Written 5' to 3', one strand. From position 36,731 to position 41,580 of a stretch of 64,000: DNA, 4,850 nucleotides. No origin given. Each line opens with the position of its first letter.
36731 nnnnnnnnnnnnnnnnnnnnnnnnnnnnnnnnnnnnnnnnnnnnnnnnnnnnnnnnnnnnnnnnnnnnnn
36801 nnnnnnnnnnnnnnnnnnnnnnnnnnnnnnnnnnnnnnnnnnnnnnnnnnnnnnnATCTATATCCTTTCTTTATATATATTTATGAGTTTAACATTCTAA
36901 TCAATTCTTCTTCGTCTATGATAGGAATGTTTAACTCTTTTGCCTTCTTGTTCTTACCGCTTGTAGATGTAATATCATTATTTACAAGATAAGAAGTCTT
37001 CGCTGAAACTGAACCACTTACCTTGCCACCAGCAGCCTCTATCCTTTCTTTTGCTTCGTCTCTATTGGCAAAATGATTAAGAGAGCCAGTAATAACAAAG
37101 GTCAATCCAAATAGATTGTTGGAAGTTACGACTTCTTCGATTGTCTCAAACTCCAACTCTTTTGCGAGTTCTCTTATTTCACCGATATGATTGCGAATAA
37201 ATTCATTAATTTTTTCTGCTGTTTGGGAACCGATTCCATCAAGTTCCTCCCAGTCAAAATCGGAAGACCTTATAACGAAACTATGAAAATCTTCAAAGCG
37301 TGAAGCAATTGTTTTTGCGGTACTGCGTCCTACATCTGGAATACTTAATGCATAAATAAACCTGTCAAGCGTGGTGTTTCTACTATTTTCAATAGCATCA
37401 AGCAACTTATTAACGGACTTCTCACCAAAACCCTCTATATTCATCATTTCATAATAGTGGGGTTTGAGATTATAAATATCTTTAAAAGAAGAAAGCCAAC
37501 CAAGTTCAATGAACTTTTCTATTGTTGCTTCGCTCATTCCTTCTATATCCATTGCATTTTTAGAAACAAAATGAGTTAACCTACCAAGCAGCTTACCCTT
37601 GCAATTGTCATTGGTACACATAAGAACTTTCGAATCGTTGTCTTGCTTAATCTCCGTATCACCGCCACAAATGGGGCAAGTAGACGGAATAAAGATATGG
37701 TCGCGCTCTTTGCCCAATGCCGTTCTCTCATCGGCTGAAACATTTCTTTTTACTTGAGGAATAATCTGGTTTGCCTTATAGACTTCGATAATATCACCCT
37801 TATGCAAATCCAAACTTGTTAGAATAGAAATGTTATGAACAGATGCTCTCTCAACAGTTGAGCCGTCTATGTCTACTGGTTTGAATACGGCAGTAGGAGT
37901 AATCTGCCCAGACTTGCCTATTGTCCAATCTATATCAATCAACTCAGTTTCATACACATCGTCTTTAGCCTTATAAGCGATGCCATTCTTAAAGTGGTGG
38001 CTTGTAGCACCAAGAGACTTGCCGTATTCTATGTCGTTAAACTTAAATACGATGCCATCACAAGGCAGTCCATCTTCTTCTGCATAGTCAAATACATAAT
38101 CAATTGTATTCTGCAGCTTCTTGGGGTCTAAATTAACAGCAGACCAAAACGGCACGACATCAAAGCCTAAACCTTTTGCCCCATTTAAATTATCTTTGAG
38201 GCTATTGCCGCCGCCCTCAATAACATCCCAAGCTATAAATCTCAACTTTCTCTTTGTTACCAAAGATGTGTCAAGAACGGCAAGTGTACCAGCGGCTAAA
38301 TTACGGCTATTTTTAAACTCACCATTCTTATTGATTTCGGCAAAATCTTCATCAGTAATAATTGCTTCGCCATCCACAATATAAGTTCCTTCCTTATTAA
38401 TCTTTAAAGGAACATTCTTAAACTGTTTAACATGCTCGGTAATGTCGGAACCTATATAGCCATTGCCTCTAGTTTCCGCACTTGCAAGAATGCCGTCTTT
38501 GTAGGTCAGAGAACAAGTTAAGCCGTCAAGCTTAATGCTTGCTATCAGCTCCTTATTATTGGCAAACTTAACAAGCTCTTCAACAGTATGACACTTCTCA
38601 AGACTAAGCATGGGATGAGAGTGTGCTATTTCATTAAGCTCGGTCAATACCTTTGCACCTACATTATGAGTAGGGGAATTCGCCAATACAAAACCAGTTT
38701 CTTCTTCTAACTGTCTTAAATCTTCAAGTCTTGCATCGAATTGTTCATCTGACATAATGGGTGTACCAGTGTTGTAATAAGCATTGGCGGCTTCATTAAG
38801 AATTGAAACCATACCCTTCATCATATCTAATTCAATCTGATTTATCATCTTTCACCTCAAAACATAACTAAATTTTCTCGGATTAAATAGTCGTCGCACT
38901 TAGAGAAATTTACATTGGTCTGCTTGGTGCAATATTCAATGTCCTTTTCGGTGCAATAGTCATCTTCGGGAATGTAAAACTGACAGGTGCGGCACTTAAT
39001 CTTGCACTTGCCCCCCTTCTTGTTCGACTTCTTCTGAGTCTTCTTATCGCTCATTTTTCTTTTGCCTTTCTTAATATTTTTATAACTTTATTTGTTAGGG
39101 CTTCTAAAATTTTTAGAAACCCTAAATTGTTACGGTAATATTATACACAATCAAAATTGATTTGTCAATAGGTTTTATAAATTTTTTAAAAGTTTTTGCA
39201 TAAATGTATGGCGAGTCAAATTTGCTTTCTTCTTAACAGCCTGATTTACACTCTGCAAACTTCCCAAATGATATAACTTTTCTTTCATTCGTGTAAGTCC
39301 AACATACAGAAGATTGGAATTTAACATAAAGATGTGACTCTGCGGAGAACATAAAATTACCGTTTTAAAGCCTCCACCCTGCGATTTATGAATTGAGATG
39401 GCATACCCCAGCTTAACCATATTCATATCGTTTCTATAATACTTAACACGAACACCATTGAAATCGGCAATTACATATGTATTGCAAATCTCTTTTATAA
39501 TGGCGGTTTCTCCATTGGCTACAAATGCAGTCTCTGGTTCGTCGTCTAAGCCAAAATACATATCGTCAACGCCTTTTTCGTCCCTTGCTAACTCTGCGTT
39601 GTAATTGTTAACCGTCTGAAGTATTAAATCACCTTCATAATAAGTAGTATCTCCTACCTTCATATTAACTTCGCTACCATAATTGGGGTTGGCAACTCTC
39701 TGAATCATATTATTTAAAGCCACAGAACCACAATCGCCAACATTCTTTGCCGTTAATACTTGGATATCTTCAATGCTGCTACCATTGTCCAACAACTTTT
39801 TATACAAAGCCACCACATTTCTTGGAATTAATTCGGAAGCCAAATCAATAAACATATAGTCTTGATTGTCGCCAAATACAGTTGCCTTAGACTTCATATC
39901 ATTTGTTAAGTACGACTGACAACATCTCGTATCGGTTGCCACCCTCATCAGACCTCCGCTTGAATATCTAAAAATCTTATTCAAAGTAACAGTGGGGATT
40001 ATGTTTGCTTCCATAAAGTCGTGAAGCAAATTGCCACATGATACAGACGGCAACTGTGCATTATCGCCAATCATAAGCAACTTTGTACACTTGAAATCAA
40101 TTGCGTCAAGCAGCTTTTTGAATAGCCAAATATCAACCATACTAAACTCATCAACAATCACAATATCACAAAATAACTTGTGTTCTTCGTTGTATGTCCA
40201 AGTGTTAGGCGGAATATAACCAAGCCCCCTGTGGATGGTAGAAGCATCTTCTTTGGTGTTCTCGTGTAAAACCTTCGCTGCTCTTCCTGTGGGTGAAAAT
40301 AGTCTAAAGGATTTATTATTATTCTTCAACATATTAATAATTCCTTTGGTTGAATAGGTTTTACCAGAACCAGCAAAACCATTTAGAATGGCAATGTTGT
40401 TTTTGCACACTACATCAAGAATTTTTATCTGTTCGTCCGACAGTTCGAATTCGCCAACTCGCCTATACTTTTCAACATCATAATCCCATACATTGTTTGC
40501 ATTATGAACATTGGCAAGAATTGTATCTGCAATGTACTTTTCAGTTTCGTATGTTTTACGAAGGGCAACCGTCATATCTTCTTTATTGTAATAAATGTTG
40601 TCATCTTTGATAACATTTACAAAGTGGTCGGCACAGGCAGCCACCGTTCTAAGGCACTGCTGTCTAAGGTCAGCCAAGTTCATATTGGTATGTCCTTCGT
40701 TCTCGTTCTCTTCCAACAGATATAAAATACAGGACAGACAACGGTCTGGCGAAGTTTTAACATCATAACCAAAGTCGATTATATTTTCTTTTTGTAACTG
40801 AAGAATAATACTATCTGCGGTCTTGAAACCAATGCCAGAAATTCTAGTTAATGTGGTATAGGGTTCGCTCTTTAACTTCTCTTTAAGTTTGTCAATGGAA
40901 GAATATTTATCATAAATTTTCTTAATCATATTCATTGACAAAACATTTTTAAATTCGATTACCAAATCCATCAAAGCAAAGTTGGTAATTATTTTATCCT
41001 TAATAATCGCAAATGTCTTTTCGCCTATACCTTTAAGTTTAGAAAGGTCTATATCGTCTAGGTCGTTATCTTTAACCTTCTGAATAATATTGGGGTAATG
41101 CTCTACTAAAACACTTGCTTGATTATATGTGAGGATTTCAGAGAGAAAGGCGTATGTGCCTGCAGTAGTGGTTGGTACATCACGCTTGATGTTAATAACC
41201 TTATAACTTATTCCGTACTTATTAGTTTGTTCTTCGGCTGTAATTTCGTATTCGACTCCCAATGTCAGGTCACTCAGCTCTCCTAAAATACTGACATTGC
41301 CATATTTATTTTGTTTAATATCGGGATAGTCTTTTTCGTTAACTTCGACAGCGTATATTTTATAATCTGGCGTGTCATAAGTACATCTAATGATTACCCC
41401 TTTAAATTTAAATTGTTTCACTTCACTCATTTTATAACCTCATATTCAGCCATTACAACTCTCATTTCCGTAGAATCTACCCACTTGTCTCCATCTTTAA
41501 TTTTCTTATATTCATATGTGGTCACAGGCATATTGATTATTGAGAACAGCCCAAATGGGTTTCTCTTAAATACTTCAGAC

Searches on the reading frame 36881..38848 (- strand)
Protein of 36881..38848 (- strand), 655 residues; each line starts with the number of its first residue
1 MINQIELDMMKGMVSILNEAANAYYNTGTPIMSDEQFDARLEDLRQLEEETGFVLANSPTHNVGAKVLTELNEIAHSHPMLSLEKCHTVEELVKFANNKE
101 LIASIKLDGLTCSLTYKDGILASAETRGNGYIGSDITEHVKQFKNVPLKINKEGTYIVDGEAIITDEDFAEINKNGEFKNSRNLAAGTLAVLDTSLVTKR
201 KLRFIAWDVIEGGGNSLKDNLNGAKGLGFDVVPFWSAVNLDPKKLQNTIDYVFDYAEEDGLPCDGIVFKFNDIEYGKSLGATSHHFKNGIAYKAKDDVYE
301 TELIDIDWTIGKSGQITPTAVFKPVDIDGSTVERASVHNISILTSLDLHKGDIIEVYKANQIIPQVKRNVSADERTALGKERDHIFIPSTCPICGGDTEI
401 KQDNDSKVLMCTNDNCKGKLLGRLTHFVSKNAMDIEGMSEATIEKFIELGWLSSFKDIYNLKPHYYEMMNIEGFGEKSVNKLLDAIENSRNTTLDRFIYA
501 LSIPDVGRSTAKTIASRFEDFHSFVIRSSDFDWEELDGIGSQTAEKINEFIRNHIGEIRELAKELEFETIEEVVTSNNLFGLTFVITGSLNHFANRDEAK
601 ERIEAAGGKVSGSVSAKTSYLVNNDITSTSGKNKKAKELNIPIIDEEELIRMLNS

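Call 35: search_protein_families(library=phrogs, proteins=[window:36881-38848:-], max_evalue=0.00001)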
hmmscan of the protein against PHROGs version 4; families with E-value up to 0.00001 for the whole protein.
window:36881-38848:- (655 aa): 4 families
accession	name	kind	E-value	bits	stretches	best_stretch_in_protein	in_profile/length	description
phrog_3869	-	DNA, RNA and nucleotide metabolism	4e-182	608.2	1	10-654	9-654/656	NAD-dependent DNA ligase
phrog_3359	-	DNA, RNA and nucleotide metabolism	1.2e-54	186.8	1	15-370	6-323/325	NAD-dependent DNA ligase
phrog_3498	-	DNA, RNA and nucleotide metabolism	2.1e-49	169.6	1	385-654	3-254/256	NAD-dependent DNA ligase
phrog_2561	-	DNA, RNA and nucleotide metabolism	8.8e-08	33.6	1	579-654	89-161/167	DNA ligase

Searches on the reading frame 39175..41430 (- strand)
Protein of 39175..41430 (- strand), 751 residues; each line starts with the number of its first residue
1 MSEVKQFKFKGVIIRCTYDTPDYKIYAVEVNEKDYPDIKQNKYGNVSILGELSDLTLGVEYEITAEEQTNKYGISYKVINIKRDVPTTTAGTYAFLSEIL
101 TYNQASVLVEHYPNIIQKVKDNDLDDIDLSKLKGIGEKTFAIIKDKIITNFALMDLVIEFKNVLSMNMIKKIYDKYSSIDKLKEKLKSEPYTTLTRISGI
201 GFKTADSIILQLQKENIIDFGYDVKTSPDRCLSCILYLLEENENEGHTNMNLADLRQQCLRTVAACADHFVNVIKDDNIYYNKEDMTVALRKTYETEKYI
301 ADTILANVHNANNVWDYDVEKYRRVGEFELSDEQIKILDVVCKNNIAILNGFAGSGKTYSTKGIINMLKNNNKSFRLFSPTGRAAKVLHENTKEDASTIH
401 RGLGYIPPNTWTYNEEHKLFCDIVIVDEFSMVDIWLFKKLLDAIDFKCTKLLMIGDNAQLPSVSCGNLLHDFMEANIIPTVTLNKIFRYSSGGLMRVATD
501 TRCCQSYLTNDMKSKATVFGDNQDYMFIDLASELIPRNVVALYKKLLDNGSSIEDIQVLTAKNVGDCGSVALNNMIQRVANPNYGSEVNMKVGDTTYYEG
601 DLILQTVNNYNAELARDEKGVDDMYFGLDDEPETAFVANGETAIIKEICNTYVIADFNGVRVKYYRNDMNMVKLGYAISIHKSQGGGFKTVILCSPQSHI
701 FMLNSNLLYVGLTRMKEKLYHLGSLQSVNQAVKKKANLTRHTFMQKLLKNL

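Call 35: search_protein_families(library=phrogs, proteins=[window:39175-41430:-], max_evalue=0.00001)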
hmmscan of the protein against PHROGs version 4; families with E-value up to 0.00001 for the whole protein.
window:39175-41430:- (751 aa): 5 families
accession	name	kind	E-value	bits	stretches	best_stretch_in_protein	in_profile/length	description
phrog_4412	-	DNA, RNA and nucleotide metabolism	4.5e-220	733.8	1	4-750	5-740/743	exonuclease V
phrog_325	-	DNA, RNA and nucleotide metabolism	5.4e-60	204.7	1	266-732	404-877/986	Dda-like helicase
phrog_1967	-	DNA, RNA and nucleotide metabolism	7.7e-11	42.3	0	572-747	519-692/776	DNA helicase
phrog_25471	-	unknown function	3.1e-07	31.6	0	333-394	6-74/162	-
phrog_170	-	other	8.8e-06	26.3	0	316-361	61-107/323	PhoH-like phosphate starvation-inducible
